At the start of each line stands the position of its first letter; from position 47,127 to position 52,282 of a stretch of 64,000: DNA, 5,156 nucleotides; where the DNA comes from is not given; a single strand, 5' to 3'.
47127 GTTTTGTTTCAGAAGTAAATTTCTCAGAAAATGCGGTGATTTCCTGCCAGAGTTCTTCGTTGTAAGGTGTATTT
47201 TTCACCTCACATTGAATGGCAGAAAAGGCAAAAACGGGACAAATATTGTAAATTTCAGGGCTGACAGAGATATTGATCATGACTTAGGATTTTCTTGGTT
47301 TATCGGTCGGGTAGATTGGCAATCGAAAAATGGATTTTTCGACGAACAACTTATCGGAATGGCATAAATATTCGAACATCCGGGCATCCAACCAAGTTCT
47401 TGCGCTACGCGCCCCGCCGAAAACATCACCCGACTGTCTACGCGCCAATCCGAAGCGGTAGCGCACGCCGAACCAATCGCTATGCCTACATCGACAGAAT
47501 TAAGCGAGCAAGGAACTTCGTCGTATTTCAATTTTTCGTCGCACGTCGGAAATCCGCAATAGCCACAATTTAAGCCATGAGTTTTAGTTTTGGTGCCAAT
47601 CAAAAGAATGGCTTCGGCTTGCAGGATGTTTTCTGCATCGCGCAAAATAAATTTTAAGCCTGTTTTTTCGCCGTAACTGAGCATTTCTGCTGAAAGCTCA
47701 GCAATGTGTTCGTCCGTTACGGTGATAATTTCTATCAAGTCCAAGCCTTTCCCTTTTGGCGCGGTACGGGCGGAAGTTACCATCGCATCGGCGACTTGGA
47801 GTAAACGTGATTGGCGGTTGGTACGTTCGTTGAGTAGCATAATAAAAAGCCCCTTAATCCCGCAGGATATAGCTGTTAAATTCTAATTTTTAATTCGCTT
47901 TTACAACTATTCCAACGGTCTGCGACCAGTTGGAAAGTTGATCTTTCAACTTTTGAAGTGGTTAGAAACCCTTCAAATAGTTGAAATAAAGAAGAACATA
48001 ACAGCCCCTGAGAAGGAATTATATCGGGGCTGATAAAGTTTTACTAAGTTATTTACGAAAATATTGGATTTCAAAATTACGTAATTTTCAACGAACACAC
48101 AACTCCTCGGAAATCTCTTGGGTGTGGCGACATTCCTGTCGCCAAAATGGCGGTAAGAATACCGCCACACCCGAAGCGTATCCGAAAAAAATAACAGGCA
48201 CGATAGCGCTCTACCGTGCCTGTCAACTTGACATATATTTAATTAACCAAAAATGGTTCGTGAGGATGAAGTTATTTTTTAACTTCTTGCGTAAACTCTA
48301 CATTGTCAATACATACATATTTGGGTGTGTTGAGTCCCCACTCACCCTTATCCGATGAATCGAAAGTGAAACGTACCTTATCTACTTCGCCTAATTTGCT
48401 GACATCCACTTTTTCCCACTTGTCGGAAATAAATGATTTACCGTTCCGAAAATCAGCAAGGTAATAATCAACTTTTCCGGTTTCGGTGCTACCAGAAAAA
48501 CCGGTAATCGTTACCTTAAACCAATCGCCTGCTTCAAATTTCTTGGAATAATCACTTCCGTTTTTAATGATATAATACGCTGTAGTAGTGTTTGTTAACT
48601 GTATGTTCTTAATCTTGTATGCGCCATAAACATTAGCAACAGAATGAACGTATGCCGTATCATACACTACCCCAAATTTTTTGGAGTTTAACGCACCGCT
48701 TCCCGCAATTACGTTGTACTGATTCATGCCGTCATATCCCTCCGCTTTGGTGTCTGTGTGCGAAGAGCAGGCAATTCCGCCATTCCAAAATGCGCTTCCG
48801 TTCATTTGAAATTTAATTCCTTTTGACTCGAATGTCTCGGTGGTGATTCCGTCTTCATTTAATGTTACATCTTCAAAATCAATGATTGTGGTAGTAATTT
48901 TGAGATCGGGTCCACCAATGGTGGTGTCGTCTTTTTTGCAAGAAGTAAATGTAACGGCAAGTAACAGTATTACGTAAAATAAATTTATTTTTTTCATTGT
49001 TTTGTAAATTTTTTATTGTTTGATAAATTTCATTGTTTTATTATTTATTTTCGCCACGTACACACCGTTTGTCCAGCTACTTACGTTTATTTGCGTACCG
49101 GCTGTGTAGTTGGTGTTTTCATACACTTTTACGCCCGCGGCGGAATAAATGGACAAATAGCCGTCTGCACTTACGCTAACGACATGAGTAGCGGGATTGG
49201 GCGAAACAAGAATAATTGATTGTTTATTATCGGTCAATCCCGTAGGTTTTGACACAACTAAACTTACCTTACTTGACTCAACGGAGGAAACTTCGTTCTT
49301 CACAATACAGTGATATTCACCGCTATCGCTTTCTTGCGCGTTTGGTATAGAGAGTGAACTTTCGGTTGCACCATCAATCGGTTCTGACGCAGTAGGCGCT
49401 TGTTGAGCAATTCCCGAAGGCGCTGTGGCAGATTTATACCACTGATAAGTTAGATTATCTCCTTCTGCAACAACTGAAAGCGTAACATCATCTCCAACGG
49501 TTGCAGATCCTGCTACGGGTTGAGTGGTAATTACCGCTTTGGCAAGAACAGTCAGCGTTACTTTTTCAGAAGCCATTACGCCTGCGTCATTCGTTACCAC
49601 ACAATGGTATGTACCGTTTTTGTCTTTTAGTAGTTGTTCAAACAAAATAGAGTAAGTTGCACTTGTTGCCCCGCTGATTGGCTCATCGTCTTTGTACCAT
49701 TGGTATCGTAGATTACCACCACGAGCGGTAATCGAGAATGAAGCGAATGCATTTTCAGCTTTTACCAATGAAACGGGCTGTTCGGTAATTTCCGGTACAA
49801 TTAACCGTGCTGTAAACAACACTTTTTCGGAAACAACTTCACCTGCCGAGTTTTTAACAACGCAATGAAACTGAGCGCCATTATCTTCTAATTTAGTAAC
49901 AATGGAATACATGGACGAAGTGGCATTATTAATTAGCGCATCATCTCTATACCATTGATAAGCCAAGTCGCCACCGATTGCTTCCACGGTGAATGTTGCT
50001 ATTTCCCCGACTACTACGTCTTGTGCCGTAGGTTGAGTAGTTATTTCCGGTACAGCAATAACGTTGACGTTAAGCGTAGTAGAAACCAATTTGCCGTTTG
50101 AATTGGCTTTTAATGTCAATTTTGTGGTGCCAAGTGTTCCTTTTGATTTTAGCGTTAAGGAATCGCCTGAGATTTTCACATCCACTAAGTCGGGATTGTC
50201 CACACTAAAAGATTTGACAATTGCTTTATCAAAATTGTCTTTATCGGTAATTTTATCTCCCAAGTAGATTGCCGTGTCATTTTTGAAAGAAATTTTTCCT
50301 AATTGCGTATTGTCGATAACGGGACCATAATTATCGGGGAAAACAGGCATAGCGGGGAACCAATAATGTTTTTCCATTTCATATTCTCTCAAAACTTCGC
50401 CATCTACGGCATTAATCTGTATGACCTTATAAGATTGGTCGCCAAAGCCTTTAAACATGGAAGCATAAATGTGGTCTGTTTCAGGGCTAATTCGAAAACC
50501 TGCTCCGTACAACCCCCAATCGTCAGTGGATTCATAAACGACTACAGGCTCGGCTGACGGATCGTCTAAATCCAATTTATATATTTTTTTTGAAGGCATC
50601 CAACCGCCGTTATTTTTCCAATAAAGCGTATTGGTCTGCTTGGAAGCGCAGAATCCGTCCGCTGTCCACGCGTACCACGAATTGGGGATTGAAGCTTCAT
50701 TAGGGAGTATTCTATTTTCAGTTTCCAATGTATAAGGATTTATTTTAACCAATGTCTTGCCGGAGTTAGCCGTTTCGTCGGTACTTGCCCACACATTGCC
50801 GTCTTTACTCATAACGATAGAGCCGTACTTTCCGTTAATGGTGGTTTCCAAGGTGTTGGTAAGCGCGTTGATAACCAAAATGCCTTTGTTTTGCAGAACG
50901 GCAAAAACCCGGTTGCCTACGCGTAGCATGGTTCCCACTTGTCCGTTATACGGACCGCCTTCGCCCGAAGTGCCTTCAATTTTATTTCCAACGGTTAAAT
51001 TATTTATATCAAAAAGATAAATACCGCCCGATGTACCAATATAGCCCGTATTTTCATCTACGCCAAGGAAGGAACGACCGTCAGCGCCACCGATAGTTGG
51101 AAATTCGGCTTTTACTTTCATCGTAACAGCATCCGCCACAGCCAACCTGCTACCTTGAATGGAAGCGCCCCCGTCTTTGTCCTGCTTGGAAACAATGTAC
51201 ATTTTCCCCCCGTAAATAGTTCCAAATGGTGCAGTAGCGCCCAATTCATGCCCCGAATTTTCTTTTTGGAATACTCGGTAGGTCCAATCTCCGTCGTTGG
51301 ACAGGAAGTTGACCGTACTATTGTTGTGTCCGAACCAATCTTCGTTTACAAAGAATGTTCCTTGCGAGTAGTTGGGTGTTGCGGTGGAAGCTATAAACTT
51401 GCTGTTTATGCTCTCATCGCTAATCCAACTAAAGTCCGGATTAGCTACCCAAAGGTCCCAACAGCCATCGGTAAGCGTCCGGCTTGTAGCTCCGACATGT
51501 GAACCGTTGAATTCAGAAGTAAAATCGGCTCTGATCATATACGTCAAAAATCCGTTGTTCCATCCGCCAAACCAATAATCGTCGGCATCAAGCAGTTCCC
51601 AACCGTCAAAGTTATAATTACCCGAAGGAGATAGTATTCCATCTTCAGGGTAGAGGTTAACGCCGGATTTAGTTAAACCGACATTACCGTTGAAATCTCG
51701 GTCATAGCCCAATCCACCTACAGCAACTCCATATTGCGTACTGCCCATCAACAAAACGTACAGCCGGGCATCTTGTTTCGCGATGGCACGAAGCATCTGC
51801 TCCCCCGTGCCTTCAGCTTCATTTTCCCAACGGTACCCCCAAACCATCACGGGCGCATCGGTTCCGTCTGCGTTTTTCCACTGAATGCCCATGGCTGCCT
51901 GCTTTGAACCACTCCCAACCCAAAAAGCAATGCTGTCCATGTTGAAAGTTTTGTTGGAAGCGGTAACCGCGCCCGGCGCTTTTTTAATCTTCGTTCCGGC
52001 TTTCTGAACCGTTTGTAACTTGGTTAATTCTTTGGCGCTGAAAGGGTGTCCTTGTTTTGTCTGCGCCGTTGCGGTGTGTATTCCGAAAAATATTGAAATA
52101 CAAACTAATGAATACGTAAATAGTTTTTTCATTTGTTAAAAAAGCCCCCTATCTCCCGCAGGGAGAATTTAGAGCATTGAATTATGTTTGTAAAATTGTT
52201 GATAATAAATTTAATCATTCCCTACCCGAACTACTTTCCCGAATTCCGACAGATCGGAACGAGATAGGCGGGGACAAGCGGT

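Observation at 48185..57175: Cobalamin-riboswitch operon in which B12-capture accessory proteins are T9SS cargo rather than only lipoproteins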

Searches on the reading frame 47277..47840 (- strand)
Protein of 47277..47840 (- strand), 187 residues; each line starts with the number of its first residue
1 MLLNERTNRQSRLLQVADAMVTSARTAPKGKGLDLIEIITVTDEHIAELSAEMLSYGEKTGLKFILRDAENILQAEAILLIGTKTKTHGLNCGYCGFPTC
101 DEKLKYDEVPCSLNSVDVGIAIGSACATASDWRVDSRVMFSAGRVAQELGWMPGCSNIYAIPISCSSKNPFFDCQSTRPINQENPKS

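Call 30: search_protein_families(library=pfam, proteins=[window:47277-47840:-], max_evalue=0.001)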
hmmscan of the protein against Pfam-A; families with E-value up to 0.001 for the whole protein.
window:47277-47840:- (187 aa): 2 families
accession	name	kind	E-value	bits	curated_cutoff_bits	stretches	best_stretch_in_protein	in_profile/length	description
PF09918.14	DUF2148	-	2e-28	98.6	25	1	109-173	3-67/68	Uncharacterized protein containing a ferredoxin domain (DUF2148)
PF04060.18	FeS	-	0.00042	20.4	23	0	89-102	3-16/33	Putative Fe-S cluster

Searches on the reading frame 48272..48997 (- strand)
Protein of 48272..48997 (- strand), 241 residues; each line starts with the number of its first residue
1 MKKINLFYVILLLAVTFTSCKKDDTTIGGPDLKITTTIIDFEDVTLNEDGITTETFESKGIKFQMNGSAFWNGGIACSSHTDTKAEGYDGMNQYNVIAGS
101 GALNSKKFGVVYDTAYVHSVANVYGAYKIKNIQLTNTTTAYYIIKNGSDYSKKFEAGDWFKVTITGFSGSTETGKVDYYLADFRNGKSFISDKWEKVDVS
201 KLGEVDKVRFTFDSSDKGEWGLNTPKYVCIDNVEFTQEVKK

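Call 3: search_protein_families(library=pfam, proteins=[window:48272-48997:-], max_evalue=0.01)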
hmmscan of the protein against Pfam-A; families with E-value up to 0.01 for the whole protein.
window:48272-48997:- (241 aa): 1 family
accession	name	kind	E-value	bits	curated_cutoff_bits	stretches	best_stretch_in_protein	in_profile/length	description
PF14717.12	DUF4465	-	1.1e-45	156.6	25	1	70-233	5-176/176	Domain of unknown function (DUF4465)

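Call 4: search_protein_families(library=ncbifam, proteins=[window:48272-48997:-], max_evalue=0.01)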
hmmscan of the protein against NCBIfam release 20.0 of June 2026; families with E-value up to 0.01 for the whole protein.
window:48272-48997:- (241 aa): 0 families

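Call 10: search_solved_structures(query=window:48272-48997:-, max_evalue=0.1, show_alignments=1)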
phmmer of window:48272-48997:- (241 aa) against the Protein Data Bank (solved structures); distinct sequences matched with E-value up to 0.1: 6.
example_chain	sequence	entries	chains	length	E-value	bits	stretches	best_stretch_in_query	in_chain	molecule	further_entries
9hmu_A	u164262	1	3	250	4.6e-21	78.9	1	52-234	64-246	DUF4465 domain containing protein D5EK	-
4jqr_A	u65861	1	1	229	5.4e-21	78.7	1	90-235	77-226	hypothetical protein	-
9fct_B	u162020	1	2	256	2.4e-19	73.3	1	1-235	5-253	DUF4465 domain-containing protein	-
9qpm_A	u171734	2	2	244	9.1e-18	68.1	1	69-238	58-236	DUF4465 domain-containing protein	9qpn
4e9k_A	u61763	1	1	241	9.5e-13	51.7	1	117-234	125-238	hypothetical protein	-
9i2l_B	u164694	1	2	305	1.2e-07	35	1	106-234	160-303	DUF4465 domain-containing protein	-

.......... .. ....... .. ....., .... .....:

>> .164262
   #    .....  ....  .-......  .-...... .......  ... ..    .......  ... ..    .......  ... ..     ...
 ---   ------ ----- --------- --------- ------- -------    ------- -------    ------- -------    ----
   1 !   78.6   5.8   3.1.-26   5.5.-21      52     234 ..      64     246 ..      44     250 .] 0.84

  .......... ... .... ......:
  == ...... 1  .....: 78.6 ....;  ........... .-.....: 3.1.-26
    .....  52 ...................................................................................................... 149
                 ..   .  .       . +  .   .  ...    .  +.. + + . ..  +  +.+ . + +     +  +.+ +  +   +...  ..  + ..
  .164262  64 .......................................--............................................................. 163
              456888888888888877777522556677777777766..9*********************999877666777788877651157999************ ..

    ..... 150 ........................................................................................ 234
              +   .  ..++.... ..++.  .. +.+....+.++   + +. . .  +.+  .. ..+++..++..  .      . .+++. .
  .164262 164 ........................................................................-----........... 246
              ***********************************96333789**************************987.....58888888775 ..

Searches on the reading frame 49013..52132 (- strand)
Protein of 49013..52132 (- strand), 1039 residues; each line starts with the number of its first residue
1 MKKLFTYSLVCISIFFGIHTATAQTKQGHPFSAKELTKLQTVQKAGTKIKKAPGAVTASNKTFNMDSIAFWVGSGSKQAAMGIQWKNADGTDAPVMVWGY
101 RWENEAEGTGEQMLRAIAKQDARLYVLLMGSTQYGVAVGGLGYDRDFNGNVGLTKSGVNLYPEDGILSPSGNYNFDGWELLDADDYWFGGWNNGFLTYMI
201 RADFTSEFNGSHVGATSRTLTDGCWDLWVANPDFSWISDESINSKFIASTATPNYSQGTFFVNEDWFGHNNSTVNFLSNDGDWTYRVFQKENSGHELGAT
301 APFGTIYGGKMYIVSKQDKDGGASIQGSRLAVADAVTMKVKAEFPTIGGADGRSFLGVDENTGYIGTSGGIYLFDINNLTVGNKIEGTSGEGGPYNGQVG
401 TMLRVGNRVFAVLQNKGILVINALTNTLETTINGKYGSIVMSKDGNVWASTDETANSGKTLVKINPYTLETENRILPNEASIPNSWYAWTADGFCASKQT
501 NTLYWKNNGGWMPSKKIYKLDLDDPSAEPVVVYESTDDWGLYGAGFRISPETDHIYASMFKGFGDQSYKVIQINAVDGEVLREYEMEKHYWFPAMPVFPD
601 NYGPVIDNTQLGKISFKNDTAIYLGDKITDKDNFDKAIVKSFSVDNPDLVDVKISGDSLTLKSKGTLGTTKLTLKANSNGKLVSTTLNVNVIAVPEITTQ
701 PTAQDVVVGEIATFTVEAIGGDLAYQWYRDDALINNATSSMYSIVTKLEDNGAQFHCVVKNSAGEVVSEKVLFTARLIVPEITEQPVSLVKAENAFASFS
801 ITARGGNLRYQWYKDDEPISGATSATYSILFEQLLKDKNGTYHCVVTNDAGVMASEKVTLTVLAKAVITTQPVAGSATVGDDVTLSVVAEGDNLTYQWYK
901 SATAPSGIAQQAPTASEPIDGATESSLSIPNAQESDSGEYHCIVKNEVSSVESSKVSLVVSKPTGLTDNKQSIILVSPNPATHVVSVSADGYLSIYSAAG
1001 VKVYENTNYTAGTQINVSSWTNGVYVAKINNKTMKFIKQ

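Call 3: search_protein_families(library=pfam, proteins=[window:49013-52132:-], max_evalue=0.01)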
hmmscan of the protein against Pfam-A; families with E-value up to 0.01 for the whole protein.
window:49013-52132:- (1039 aa): 11 families
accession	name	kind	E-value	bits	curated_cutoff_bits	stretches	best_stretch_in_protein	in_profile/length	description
PF16819.11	DUF5074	-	1.8e-119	399.4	27.2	1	257-599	1-353/353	Domain of unknown function (DUF5074)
PF13927.12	Ig_3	-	3e-25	89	30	3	867-946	3-78/78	Immunoglobulin domain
PF07679.22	I-set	-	9.6e-23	80.5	23.7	3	868-954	3-85/90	Immunoglobulin I-set domain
PF13895.12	Ig_2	-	1.9e-21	76.5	27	3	808-862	29-79/79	Immunoglobulin domain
PF07686.23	V-set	-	1.6e-09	38.3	26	1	877-960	8-108/109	Immunoglobulin V-set domain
PF18962.6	Por_Secre_tail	-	4e-08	33.9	27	1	977-1037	2-70/75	Secretion system C-terminal sorting domain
PF00047.31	ig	-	5.3e-08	33.5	21.8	1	879-954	7-80/81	Immunoglobulin domain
PF19081.6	Ig_7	-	1.1e-06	29.3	27.3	0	875-913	10-48/84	Ig-like domain CHU_C associated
PF16680.11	Ig_4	-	2.5e-05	25.2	30.1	0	809-848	14-49/71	T-cell surface glycoprotein CD3 delta chain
PF16681.11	Ig_5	-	5.1e-05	24.1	27.3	0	810-849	22-60/82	Ig-like domain on T-cell surface glycoprotein CD3 epsilon chain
PF00801.26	PKD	-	0.0024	18.3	23.5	0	874-914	8-48/80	PKD domain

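Call 4: search_protein_families(library=ncbifam, proteins=[window:49013-52132:-], max_evalue=0.01)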
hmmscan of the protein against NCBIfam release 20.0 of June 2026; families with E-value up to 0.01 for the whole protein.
window:49013-52132:- (1039 aa): 2 families
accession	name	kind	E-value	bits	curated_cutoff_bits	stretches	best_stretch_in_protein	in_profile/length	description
TIGR04183.1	Por_Secre_tail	domain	6.9e-08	32.4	23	1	976-1039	1-72/72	T9SS type A sorting domain-containing protein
NF040485.1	ZirU_fam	subfamily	0.00085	19.5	100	0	809-893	58-142/210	ZirU family protein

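Call 8: search_solved_structures(query=window:49013-52132:-, max_evalue=0.01, show_alignments=1)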
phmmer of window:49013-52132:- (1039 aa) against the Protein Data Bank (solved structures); distinct sequences matched with E-value up to 0.01: 72 (the best 60 are shown).
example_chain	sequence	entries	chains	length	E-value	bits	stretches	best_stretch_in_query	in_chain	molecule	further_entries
9ncf_S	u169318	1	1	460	3.3e-37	131.2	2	690-891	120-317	Immunoglobulin-like domain protein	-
9c2d_S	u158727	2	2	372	2.6e-29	105.1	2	694-891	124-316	Tail protein | Putative tail protein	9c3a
9s6c_A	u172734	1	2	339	1.2e-23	86.3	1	256-598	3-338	Quinoprotein amine dehydrogenase-like protein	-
9s6c_C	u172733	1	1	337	2.1e-23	85.5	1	257-598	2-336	Quinoprotein amine dehydrogenase-like protein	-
9loc_A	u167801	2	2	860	7.7e-15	57.2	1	709-963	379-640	Fc receptor-like protein 5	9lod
3b43_A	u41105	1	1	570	4.3e-12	48.1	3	741-964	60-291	Titin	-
5o5g_A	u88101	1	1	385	2e-11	45.9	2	751-961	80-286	Roundabout homolog 1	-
5ope_A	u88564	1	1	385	2e-11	45.9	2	751-961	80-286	Roundabout homolog 1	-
6iaa_A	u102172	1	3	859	9.6e-11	43.6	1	751-987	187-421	Roundabout homolog 2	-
6zr7_AAA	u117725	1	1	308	5.6e-10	41.1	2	827-947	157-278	Down syndrome cell adhesion molecule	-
8s9p_C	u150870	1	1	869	5.6e-09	37.8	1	693-928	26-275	Muscle, skeletal receptor tyrosine-protein kinase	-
3laf_A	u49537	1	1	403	2.5e-08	35.6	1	828-963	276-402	Deleted in Colorectal Cancer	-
8a0y_A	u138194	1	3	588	3e-08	35.4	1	747-952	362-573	Contactin-2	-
3dmk_A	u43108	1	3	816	3.9e-08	35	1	748-957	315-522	Down Syndrome Cell Adhesion Molecule (DSCAM) isoform 1.30.30, N-terminal eight Ig domains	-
5z5k_A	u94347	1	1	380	1.9e-07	32.7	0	828-956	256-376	Netrin receptor DCC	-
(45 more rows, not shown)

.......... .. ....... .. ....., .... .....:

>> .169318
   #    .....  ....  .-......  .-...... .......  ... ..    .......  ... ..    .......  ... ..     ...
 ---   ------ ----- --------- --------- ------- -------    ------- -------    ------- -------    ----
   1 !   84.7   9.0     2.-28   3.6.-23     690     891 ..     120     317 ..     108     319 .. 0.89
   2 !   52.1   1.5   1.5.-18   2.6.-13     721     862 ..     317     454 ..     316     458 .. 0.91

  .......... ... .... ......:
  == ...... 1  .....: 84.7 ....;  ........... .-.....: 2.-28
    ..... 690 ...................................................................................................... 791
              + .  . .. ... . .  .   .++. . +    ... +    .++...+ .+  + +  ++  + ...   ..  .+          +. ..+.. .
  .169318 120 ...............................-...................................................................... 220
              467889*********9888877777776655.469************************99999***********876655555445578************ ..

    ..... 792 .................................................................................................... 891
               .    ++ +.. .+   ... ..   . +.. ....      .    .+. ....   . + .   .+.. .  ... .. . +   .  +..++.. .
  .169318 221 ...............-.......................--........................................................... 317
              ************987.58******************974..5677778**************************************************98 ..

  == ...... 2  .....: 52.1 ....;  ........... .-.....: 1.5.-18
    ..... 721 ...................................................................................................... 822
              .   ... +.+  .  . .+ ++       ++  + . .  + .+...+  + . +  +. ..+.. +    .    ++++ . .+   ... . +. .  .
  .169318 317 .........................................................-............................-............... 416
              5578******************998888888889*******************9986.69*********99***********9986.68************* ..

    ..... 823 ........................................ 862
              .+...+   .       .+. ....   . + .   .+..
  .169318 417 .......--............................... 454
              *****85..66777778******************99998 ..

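Call 32: find_homologous_proteins(query=window:49013-52132:-, max_evalue=1e-10)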
Query window:49013-52132:- (1039 aa): 827 proteins with E <= 1e-10 among 8000 candidates; the best 120 are listed.
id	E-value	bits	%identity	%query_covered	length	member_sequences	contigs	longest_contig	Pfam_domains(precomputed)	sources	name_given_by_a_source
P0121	0.0e+0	1552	67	100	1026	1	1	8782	PF07679.23,PF13895.13,PF07686.24,PF16680.12,PF13927.13,PF16681.12,PF18962.8,PF00047.32,PF16819.12,PF19081.7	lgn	-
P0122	0.0e+0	1416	61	100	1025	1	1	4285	PF07679.23,PF13895.13,PF16680.12,PF13927.13,PF18962.8,PF00047.32,PF16819.12,PF19081.7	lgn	-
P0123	0.0e+0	1272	68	84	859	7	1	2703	PF07679.23,PF13895.13,PF07686.24,PF16680.12,PF13927.13,PF18962.8,PF00047.32,PF16819.12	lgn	-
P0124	0.0e+0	1252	58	100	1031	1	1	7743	PF07679.23,PF13895.13,PF13927.13,PF18962.8,PF00047.32,PF16819.12,PF19081.7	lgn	-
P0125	0.0e+0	1160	68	67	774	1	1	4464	PF18962.8,PF16819.12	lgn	-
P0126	0.0e+0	1064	51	100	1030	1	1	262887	PF07679.23,PF13895.13,PF07686.24,PF13927.13,PF18962.8,PF16819.12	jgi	-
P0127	1.4e-292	992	64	70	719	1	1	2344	PF07679.23,PF13895.13,PF13927.13,PF18962.8,PF00047.32,PF16819.12,PF19081.7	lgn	-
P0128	1.2e-291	989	63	67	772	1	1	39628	PF18962.8,PF16819.12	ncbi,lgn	-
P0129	1.2e-266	906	55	66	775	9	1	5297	PF18962.8,PF16819.12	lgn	-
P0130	2.7e-259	881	69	51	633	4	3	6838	PF07679.23,PF13927.13,PF18962.8,PF16819.12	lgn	-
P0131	4.9e-231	788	49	47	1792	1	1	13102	PF26182.1,PF18962.8,PF16819.12,PF02368.25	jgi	jgi:uncharacterized protein YjdB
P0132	5.4e-219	748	54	42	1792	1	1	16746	PF26182.1,PF18962.8,PF16819.12,PF02368.25,PF26918.1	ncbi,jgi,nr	ncbi:MAG: Ig-like domain-containing protein [Dysgonamonadaceae bacterium]|jgi:uncharacterized protei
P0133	6.2e-214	731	49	43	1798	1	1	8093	PF26182.1,PF18962.8,PF22359.3,PF16819.12,PF02368.25,PF26918.1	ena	-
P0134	1.7e-213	730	51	44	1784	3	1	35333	PF26182.1,PF21461.4,PF18962.8,PF16819.12,PF02368.25,PF28005.1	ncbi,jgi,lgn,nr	ncbi:MAG: DUF5074 domain-containing protein [Bacteroidales bacterium]|jgi:uncharacterized protein Yj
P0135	3.7e-209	715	50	44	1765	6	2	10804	PF26182.1,PF18962.8,PF16819.12,PF02368.25,PF26918.1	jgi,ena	-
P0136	6.4e-205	701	46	42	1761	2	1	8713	PF21764.4,PF26182.1,PF18962.8,PF16819.12,PF02368.25,PF26918.1,PF16967.12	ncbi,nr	ncbi:MAG: Ig-like domain-containing protein [Candidatus Symbiothrix sp.]|nr:Ig-like domain-containin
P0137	3.9e-201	689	51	42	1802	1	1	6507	PF26182.1,PF18962.8,PF22359.3,PF16819.12,PF02368.25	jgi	jgi:uncharacterized protein YjdB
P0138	7.9e-201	688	50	42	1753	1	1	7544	PF26182.1,PF18962.8,PF16819.12,PF02368.25,PF26918.1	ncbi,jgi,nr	ncbi:MAG: Ig-like domain-containing protein [Bacteroidales bacterium]|jgi:uncharacterized protein Yj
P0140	4.9e-191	655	32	95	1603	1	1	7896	PF21764.4,PF26182.1,PF18962.8,PF22359.3,PF16819.12,PF02368.25,PF26918.1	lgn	-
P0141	3.9e-186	639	46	67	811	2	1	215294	PF18962.8,PF16819.12,PF08450.19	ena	-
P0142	5.9e-183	629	51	46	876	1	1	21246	PF18962.8,PF16819.12,PF02368.25,PF08450.19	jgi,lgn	jgi:hypothetical protein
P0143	1.5e-181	624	52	43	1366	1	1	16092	PF26182.1,PF21461.4,PF18962.8,PF16819.12,PF02368.25,PF26918.1,PF08450.19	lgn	-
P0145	6.4e-172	592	52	42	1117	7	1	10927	PF26182.1,PF21461.4,PF18962.8,PF22359.3,PF16819.12,PF02368.25,PF26918.1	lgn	-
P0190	9.0e-157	542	49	51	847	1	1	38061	PF07679.23,PF13895.13,PF13927.13,PF18962.8,PF16819.12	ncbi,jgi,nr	ncbi:MAG: DUF5074 domain-containing protein [Flavobacteriaceae bacterium]|jgi:hypothetical protein|n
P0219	3.8e-155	537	44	45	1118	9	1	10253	PF18962.8,PF16819.12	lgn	-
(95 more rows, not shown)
